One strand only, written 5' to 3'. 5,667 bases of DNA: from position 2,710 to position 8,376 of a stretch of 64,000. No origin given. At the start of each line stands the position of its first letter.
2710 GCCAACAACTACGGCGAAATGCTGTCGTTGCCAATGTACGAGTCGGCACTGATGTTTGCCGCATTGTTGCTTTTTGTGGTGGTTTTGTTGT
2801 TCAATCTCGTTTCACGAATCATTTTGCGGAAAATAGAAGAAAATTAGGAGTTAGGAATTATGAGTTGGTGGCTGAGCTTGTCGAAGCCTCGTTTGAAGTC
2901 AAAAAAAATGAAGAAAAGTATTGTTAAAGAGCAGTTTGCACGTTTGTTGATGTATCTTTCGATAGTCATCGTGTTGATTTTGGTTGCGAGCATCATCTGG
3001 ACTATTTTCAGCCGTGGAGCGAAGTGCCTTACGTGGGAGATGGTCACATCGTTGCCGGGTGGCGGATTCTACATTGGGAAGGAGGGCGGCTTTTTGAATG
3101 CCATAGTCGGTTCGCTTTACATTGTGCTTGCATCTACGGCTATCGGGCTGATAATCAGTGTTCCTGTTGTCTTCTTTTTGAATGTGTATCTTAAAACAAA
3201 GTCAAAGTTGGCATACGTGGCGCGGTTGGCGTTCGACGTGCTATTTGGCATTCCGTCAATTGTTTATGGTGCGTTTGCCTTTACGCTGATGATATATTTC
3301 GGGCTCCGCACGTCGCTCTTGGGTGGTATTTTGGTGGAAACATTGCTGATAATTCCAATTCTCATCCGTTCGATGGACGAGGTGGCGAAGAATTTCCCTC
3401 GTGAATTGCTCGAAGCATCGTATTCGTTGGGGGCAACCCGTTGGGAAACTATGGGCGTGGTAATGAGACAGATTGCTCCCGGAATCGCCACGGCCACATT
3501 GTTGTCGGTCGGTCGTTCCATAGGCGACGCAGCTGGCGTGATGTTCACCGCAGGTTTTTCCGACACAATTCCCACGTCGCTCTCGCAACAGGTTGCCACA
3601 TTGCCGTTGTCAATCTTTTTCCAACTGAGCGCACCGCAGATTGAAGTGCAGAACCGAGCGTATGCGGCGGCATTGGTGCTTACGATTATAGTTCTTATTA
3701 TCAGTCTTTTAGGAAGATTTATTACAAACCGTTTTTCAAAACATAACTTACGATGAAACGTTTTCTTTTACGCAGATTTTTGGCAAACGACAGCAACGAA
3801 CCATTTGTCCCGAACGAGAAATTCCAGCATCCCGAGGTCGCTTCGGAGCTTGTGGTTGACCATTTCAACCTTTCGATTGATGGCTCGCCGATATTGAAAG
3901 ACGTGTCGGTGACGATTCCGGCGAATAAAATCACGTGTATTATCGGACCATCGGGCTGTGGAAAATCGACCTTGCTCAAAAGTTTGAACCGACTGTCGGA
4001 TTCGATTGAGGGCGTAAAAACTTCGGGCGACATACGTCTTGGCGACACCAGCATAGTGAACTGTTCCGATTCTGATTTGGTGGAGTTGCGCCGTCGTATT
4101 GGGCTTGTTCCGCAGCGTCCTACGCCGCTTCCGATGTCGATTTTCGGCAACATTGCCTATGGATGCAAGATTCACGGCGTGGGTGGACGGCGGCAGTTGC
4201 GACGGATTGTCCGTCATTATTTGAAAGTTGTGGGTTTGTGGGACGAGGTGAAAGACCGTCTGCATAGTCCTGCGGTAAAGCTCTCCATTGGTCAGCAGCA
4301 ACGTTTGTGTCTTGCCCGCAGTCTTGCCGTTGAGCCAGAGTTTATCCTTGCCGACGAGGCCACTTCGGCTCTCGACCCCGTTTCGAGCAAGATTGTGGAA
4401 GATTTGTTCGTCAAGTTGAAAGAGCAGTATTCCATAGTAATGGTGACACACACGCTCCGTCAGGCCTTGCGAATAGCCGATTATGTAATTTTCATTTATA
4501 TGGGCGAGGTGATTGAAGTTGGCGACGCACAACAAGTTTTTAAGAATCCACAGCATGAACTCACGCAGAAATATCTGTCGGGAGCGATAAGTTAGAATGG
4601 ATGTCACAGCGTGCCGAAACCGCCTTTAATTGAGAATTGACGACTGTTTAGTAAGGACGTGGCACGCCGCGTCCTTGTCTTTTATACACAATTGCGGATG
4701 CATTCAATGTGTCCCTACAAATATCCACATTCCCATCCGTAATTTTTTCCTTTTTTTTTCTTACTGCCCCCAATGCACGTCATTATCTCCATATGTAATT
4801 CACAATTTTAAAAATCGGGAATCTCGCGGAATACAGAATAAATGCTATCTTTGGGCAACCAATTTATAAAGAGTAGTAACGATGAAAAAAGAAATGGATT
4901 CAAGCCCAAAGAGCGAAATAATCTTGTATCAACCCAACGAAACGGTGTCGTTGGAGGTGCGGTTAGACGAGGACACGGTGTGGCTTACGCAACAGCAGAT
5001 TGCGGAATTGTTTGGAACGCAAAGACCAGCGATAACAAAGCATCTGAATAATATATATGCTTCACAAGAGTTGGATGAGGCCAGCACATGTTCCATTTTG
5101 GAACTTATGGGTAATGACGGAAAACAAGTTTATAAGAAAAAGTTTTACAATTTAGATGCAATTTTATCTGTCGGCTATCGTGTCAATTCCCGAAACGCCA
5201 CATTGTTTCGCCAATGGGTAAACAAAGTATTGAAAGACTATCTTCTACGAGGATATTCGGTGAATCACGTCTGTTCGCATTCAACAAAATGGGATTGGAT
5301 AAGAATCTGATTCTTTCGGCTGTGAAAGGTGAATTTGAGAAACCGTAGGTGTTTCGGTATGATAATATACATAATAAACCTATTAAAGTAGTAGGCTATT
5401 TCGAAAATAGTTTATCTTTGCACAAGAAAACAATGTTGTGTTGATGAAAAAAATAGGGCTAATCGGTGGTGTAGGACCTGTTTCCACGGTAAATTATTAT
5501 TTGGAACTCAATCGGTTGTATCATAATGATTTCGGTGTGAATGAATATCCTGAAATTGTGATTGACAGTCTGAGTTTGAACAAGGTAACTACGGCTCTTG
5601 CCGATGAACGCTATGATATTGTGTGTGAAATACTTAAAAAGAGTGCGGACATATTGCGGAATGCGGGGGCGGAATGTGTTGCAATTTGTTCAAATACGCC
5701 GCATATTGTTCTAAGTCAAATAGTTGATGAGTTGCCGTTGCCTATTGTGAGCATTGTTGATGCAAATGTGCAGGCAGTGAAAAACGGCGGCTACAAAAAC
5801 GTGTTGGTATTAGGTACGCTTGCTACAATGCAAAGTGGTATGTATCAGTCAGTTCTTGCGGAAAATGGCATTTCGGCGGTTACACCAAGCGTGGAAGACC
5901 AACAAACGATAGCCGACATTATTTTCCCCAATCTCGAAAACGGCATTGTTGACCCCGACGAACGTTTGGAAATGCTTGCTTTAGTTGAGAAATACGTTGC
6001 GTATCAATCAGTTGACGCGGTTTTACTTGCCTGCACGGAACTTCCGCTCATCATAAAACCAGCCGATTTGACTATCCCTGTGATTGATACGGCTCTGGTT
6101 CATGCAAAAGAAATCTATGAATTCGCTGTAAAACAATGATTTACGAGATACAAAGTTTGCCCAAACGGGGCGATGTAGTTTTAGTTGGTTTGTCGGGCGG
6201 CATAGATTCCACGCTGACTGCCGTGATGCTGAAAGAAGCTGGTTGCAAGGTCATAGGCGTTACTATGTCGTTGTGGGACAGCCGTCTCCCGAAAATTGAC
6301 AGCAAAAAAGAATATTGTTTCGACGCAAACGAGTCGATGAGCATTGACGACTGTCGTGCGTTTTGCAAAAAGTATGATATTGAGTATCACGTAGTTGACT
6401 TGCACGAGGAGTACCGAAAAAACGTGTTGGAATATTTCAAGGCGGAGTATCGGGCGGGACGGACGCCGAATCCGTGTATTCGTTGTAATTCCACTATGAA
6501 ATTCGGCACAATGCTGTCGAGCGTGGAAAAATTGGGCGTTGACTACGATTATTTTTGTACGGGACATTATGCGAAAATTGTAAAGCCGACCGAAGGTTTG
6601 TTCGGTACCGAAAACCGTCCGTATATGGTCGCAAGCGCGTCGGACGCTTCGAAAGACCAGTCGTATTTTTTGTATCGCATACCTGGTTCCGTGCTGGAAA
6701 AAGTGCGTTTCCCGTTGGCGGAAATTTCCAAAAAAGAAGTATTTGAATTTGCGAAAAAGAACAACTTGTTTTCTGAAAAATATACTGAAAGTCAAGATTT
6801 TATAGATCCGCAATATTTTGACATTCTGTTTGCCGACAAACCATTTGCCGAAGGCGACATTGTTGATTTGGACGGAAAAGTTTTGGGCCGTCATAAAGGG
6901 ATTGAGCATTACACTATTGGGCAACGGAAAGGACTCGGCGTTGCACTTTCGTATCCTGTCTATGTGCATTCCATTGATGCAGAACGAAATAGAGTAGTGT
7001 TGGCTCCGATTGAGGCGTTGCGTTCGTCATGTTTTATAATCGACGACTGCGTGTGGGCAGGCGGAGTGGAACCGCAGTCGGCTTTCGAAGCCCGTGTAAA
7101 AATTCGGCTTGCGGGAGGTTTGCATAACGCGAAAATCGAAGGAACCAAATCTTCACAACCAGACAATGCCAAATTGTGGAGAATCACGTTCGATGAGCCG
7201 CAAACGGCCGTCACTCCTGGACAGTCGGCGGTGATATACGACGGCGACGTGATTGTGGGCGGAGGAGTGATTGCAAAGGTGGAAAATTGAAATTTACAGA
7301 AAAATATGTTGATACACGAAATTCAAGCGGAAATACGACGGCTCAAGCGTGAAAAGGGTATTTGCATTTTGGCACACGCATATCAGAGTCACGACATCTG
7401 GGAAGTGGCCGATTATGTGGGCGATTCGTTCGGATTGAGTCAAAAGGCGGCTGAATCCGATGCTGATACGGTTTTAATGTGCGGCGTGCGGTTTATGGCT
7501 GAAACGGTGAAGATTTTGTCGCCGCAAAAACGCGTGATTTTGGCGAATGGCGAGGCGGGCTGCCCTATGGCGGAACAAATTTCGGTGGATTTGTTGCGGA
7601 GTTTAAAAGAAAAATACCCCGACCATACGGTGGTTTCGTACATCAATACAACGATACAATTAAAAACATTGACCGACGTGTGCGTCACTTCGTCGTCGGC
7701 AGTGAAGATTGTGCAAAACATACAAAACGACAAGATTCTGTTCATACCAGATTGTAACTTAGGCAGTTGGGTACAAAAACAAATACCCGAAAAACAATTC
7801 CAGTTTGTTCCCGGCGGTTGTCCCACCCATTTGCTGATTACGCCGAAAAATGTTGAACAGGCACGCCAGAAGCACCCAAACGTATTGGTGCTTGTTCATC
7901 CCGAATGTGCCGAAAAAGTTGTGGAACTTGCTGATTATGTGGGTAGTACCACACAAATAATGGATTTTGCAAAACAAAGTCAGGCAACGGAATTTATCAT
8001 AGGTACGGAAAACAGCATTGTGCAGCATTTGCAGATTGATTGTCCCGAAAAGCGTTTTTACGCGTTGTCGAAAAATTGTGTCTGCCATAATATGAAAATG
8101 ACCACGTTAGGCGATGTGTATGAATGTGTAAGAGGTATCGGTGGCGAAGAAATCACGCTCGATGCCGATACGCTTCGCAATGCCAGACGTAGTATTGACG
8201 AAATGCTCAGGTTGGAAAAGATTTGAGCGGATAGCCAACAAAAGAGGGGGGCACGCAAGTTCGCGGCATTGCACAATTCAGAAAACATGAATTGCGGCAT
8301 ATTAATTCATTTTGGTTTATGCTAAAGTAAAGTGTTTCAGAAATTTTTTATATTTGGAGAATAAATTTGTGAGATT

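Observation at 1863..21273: Recurrent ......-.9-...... palindrome at a fixed offset from -7 boxes of four + strand operons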

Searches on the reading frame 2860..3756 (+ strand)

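Call 7: search_protein_families(library=pfam, proteins=[window:2860-3756:+])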
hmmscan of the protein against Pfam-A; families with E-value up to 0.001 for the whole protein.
window:2860-3756:+ (298 aa): 1 family
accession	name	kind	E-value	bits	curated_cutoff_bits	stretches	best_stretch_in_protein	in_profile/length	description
PF00528.27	BPD_transp_1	-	6.6e-15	55.7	26.4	1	111-293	10-179/184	Binding-protein-dependent transport system inner membrane component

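Call 18: search_protein_families(library=ncbifam, proteins=[window:2860-3756:+])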
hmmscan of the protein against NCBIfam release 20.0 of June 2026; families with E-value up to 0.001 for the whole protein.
window:2860-3756:+ (298 aa): 12 families
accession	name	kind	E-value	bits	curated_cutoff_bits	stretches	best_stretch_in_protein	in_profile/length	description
TIGR00974.1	3a0107s02c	equivalog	6.6e-56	189.4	193.45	1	25-293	2-271/272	phosphate ABC transporter permease PstA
NF008430.0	PRK11268.1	equivalog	1.9e-38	132.2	439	1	13-291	16-292/295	phosphate ABC transporter permease PstA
TIGR02138.1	phosphate_pstC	equivalog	2.7e-32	112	196.45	1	25-292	2-295/296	phosphate ABC transporter permease subunit PstC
NF008435.0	PRK11275.1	equivalog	2.7e-10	39.8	502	1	154-289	171-309/319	phosphate ABC transporter permease PstC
TIGR02139.1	permease_CysT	equivalog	3.5e-08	33.4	246.1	1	154-292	133-258/265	sulfate ABC transporter permease subunit CysT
NF008208.0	PRK10971.1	equivalog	5.4e-08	32.7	415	1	76-292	62-266/277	sulfate/thiosulfate ABC transporter permease CysT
TIGR00969.1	3a0106s02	subfamily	7.2e-08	32.2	240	1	26-287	19-268/272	sulfate ABC transporter permease subunit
NF038017.1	ABC_perm1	subfamily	7.5e-08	32.6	100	1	85-232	1-151/184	ABC transporter permease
TIGR01581.1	Mo_ABC_porter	hypoth_equivalog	6.4e-07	29.1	210.3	1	80-280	21-223/225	ABC transporter permease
NF007047.0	PRK09500.1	equivalog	1e-06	28.5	326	1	21-289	5-252/257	spermidine/putrescine ABC transporter permease PotC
TIGR01097.1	PhnE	equivalog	2.8e-06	27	216.7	1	32-221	9-196/252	phosphonate ABC transporter, permease protein PhnE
NF008196.0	PRK10952.1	equivalog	4.1e-06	25.9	439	1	3-196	75-251/356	glycine betaine/L-proline ABC transporter permease ProW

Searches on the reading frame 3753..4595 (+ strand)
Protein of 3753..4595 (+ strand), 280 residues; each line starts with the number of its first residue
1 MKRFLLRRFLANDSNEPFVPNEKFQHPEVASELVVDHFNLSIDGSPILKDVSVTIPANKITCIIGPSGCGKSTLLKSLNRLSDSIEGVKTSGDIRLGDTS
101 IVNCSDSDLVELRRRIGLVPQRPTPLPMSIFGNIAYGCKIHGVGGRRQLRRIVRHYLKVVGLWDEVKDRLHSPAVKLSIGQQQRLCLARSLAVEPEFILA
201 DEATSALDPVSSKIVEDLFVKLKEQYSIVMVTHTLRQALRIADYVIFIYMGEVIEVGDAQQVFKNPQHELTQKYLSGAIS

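Call 7: search_protein_families(library=pfam, proteins=[window:3753-4595:+])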
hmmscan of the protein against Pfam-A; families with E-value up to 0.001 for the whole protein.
window:3753-4595:+ (280 aa): 9 families
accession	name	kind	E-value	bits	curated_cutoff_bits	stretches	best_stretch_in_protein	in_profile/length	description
PF00005.33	ABC_tran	-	2.2e-27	96.8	25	1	48-205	1-137/137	ABC transporter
PF13304.12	AAA_21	-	4.8e-08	33.9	27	1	60-101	1-45/304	AAA domain, putative AbiEii toxin, Type IV TA system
PF02463.25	SMC_N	-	1.6e-06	28.2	40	0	53-78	18-44/220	RecF/RecN/SMC N terminal domain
PF13401.12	AAA_22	-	0.00016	22.4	27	0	59-92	6-33/130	AAA domain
PF03193.22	RsgA_GTPase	-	0.00016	22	30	1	49-84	98-131/174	RsgA GTPase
PF03215.21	Rad17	-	0.00019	21.8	23.8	1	13-80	4-67/186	Rad17 P-loop domain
PF13476.12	AAA_23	-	0.00042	21.4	27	1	51-78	13-39/201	AAA domain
PF13175.12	AAA_15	-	0.0005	20.2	32.1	1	49-84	15-49/374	AAA ATPase domain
PF13555.12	AAA_29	-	0.00062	19.9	27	0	52-77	16-41/61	P-loop containing region of AAA domain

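Call 18: search_protein_families(library=ncbifam, proteins=[window:3753-4595:+])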
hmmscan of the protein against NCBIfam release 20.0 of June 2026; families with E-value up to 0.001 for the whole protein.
window:3753-4595:+ (280 aa): 190 families (the best 25 are shown)
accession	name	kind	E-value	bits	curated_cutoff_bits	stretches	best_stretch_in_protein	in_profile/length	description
TIGR00972.1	3a0107s01c2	equivalog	2.9e-93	311.8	343.2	1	35-279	4-247/248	phosphate ABC transporter ATP-binding protein PstB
NF010860.0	PRK14267.1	equivalog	4.4e-76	255.9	412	1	45-279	17-252/253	phosphate ABC transporter ATP-binding protein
NF010840.0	PRK14246.1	equivalog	1e-68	231.8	425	1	37-280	15-257/257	phosphate ABC transporter ATP-binding protein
NF010864.0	PRK14271.1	equivalog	4.8e-67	225.9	561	1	37-277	26-264/276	phosphate ABC transporter ATP-binding protein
NF010851.0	PRK14258.1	subfamily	7.3e-59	199.3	425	1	34-276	9-257/261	phosphate ABC transporter ATP-binding protein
TIGR01186.1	proV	subfamily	6e-47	160.5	326.6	1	48-276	9-231/363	betaine/proline/choline family ABC transporter ATP-binding protein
TIGR04521.1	ECF_ATPase_2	equivalog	7.2e-41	140.1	330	1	47-272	20-241/279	energy-coupling factor transporter ATPase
NF008428.0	PRK11264.1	equivalog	1.3e-40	139.2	406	1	33-276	4-245/250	L-cystine ABC transporter ATP-binding protein TcyN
TIGR02314.1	ABC_MetN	equivalog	4.9e-39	134.3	499.7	1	47-277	20-243/343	methionine ABC transporter ATP-binding protein MetN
TIGR03265.1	PhnT2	equivalog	2.1e-37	129.2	457.7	1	32-271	4-231/353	putative 2-aminoethylphosphonate ABC transporter ATP-binding protein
NF007027.0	PRK09493.1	equivalog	1.3e-36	126.1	379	1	45-275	14-236/240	glutamine ABC transporter ATP-binding protein GlnQ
NF010155.0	PRK13634.1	equivalog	1.6e-36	126.1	413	1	48-271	23-241/290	energy-coupling factor ABC transporter ATP-binding protein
TIGR03005.1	ectoine_ehuA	equivalog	6.4e-36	123.8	345.4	1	47-277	15-249/252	ectoine/hydroxyectoine ABC transporter ATP-binding protein EhuA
TIGR04520.1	ECF_ATPase_1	equivalog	8.8e-36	123.7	315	1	43-267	13-228/269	energy-coupling factor transporter ATPase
NF007480.0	PRK10070.1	equivalog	5.3e-35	121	444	1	31-277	31-267/400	glycine betaine/L-proline ABC transporter ATP-binding protein ProV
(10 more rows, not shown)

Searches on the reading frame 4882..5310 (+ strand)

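Call 7: search_protein_families(library=pfam, proteins=[window:4882-5310:+])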
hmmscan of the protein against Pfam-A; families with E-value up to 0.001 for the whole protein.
window:4882-5310:+ (142 aa): 2 families
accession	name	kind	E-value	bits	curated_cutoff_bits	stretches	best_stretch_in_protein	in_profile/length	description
PF13310.11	Virulence_RhuM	-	8.3e-18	65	33.7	1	69-129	2-64/252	Virulence protein RhuM family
PF02498.22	Bro-N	-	0.00061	20.8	25.6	1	29-117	8-94/96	BRO family, N-terminal domain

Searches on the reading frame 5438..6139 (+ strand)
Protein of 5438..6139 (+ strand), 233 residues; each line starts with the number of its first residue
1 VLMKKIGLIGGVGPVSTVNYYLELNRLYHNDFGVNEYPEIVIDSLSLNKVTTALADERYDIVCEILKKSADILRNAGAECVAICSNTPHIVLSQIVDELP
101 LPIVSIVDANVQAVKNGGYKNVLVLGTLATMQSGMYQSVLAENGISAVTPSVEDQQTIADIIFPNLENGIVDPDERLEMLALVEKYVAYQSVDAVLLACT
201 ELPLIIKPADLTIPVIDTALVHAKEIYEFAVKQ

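Call 7: search_protein_families(library=pfam, proteins=[window:5438-6139:+])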
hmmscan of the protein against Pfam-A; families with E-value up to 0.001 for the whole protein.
window:5438-6139:+ (233 aa): 1 family
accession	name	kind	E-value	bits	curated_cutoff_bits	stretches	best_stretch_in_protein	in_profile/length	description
PF01177.27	Asp_Glu_race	-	2.2e-36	126.1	31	1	9-225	1-210/211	Asp/Glu/Hydantoin racemase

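Call 15: search_protein_families(library=ncbifam, proteins=[window:5438-6139:+])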
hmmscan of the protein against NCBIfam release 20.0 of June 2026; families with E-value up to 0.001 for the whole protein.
window:5438-6139:+ (233 aa): 5 families
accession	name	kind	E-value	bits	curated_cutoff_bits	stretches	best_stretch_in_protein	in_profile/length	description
TIGR00035.1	asp_race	subfamily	7.9e-43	146.7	93.1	1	3-230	2-227/236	amino acid racemase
NF007569.0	PRK10200.1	equivalog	6.3e-35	121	417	1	3-230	1-228/230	aspartate/glutamate racemase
NF052483.1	racemase_CuyB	equivalog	6.6e-32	111.3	190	1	6-229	1-224/225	cysteate racemase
TIGR00067.1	glut_race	equivalog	2.8e-08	33.5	146.65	1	80-206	65-187/251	glutamate racemase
NF002035.0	PRK00865.1-3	equivalog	3e-08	33.5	328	1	81-207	70-192/267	glutamate racemase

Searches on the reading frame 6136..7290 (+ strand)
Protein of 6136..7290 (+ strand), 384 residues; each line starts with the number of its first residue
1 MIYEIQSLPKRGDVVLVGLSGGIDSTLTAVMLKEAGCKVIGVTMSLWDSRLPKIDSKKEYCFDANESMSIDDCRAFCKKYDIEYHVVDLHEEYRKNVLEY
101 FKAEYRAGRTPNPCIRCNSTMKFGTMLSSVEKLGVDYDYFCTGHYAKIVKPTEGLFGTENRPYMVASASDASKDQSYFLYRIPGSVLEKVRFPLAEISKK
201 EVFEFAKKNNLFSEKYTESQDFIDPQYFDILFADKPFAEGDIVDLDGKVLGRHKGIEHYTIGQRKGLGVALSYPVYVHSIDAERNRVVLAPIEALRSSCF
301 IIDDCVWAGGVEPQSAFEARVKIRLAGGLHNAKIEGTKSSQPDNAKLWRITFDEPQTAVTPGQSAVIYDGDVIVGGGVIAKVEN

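Call 7: search_protein_families(library=pfam, proteins=[window:6136-7290:+])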
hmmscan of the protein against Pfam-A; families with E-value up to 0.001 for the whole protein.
window:6136-7290:+ (384 aa): 4 families
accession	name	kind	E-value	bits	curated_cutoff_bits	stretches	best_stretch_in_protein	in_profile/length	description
PF03054.22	tRNA_Me_trans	-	1.3e-55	188.6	20.6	1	15-221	3-196/202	tRNA methyl transferase HUP domain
PF20259.3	tRNA_Me_trans_M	-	4.9e-18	64.9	27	1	236-290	9-65/66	tRNA methyl transferase PRC-barrel domain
PF20258.4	tRNA_Me_trans_C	-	4e-16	59.5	20.6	1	298-379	2-77/77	Aminomethyltransferase beta-barrel domain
PF02540.23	NAD_synthase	-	3e-06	27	21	1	14-100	20-92/242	NAD synthase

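Call 18: search_protein_families(library=ncbifam, proteins=[window:6136-7290:+])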
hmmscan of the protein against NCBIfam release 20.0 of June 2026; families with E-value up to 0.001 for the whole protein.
window:6136-7290:+ (384 aa): 7 families
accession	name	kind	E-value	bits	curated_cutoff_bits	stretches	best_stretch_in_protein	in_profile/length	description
NF001138.1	PRK00143.1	equivalog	7.9e-102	340.7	284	1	15-379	2-345/345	tRNA 2-thiouridine(34) synthase MnmA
TIGR00420.1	trmU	equivalog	5.8e-85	285.2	236.95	1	15-379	3-351/351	tRNA 2-thiouridine(34) synthase MnmA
NF011258.0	PRK14664.1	equivalog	8.5e-65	219.2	680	1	12-381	5-347/362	tRNA 2-thiouridine(34) synthase MnmA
NF011259.0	PRK14665.1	equivalog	3.9e-52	177.4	364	2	13-210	6-179/360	tRNA 2-thiouridine(34) synthase MnmA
NF010587.0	PRK13980.1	equivalog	1.5e-05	24.3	255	1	14-91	33-96/267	NAD+ synthase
TIGR00552.1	nadE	equivalog_domain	0.00017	20.9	63.65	1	15-45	25-57/251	NAD(+) synthase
TIGR02432.1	lysidine_TilS_N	equivalog_domain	0.00042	20.3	93.6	0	15-109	2-87/189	tRNA lysidine(34) synthetase TilS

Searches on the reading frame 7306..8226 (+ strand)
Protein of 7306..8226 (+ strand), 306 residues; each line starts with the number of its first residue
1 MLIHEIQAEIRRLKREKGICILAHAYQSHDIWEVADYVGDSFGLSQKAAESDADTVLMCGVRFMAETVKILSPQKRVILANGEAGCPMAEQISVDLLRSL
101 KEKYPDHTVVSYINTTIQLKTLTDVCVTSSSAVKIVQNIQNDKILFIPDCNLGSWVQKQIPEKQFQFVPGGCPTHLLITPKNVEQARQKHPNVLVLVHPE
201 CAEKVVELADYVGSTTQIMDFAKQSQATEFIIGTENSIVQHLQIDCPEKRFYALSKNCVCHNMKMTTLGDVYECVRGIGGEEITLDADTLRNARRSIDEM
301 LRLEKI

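Call 7: search_protein_families(library=pfam, proteins=[window:7306-8226:+])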
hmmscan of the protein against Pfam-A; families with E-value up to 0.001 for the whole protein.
window:7306-8226:+ (306 aa): 1 family
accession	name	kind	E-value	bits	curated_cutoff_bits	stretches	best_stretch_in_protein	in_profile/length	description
PF02445.21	NadA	-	1.2e-117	392.8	27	1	9-301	2-294/295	Quinolinate synthetase A protein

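Call 18: search_protein_families(library=ncbifam, proteins=[window:7306-8226:+])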
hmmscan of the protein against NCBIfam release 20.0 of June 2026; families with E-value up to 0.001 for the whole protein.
window:7306-8226:+ (306 aa): 4 families
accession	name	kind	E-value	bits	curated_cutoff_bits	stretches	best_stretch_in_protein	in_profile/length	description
NF006878.0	PRK09375.1-2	equivalog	8.6e-113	376.4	294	1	4-304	4-305/306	quinolinate synthase NadA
TIGR00550.1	nadA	equivalog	2.1e-96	322.7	262.9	1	1-303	1-308/309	quinolinate synthase NadA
NF006884.0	PRK09375.2-5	equivalog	1.4e-43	149.2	691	2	5-158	71-247/426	quinolinate synthase NadA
NF006882.0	PRK09375.2-3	equivalog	6.6e-25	87.6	561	2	19-173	74-246/447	quinolinate synthase NadA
